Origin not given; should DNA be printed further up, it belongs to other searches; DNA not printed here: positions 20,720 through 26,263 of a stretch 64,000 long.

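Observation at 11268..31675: Four-copy tandem array of self-contained cassettes encoding giant secreted modular proteins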

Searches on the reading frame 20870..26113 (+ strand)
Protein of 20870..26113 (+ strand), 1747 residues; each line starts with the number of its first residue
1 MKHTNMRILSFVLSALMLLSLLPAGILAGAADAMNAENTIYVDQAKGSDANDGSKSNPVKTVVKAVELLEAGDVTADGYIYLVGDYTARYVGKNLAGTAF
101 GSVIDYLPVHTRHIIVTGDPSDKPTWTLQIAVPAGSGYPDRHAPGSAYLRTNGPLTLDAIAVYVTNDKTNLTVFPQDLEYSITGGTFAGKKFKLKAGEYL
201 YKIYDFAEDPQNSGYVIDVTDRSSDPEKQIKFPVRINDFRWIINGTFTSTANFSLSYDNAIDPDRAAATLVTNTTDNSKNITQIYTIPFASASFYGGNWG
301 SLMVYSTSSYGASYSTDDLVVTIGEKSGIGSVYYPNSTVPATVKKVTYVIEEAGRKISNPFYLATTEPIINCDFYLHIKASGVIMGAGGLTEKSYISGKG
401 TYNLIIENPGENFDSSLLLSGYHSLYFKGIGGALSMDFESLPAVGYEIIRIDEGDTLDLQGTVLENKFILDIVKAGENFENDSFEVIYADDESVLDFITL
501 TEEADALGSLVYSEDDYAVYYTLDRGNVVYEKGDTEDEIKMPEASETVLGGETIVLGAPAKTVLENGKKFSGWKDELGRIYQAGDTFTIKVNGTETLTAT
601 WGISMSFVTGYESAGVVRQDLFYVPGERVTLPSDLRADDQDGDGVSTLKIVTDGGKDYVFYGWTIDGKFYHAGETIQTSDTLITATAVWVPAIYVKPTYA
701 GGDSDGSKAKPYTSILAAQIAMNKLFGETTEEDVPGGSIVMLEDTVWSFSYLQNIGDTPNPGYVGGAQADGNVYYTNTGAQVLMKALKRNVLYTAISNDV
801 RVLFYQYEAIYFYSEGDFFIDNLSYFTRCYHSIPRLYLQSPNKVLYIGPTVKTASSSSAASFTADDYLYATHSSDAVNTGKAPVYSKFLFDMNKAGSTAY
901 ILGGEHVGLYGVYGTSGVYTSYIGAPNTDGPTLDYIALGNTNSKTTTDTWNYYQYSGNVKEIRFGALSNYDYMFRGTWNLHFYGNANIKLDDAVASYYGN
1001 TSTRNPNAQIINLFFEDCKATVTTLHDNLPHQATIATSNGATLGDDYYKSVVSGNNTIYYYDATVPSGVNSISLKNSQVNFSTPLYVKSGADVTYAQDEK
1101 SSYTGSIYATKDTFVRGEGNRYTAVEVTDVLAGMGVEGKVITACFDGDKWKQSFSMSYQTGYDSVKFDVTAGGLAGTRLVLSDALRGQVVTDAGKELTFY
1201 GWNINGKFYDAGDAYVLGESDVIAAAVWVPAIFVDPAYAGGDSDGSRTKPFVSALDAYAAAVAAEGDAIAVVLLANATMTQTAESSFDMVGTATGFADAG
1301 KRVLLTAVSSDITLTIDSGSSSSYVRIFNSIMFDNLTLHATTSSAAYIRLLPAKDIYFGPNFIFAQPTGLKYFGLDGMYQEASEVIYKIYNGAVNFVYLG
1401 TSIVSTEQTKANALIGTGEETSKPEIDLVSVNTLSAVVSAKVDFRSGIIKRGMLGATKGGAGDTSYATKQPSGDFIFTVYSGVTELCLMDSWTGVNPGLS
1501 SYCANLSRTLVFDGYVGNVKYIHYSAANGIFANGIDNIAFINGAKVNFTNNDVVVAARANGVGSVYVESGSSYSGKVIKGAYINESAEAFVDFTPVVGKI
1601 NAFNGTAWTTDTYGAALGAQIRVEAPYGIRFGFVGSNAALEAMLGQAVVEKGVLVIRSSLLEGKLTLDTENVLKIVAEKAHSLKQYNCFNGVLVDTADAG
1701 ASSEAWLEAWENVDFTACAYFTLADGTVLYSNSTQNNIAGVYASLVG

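Call 4: search_protein_families(library=pfam, proteins=[window:20870-26113:+], max_evalue=1)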
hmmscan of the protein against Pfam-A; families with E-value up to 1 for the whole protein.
window:20870-26113:+ (1747 aa): 3 families
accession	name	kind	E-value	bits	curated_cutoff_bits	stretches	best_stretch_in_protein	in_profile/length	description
PF23843.2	DUF7210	-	0.038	14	27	0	664-680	10-26/38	Domain of unknown function (DUF7210)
PF02258.22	SLT_beta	-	0.11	13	27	1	581-603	15-37/70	Shiga-like toxin beta subunit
PF07602.17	DUF1565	-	0.11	12.3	20.3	1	46-74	2-30/257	Protein of unknown function (DUF1565)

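Call 5: search_protein_families(library=ncbifam, proteins=[window:20870-26113:+], max_evalue=1)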
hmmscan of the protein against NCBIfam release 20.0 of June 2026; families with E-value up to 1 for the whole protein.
window:20870-26113:+ (1747 aa): 2 families
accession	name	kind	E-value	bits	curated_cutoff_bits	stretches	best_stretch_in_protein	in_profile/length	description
NF047854.1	LIC10774_subfam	equivalog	0.00015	20.8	380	1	37-73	58-94/358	LIC10774/LIC10365 family surface protein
NF010518.0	PRK13922.13-3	equivalog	0.021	14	385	1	1382-1448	136-202/295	rod shape-determining protein MreC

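Call 113: search_protein_families(library=phrogs, proteins=[window:20870-26110:+], max_evalue=0.01)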
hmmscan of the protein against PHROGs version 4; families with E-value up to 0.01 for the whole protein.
window:20870-26110:+ (1747 aa): 0 families
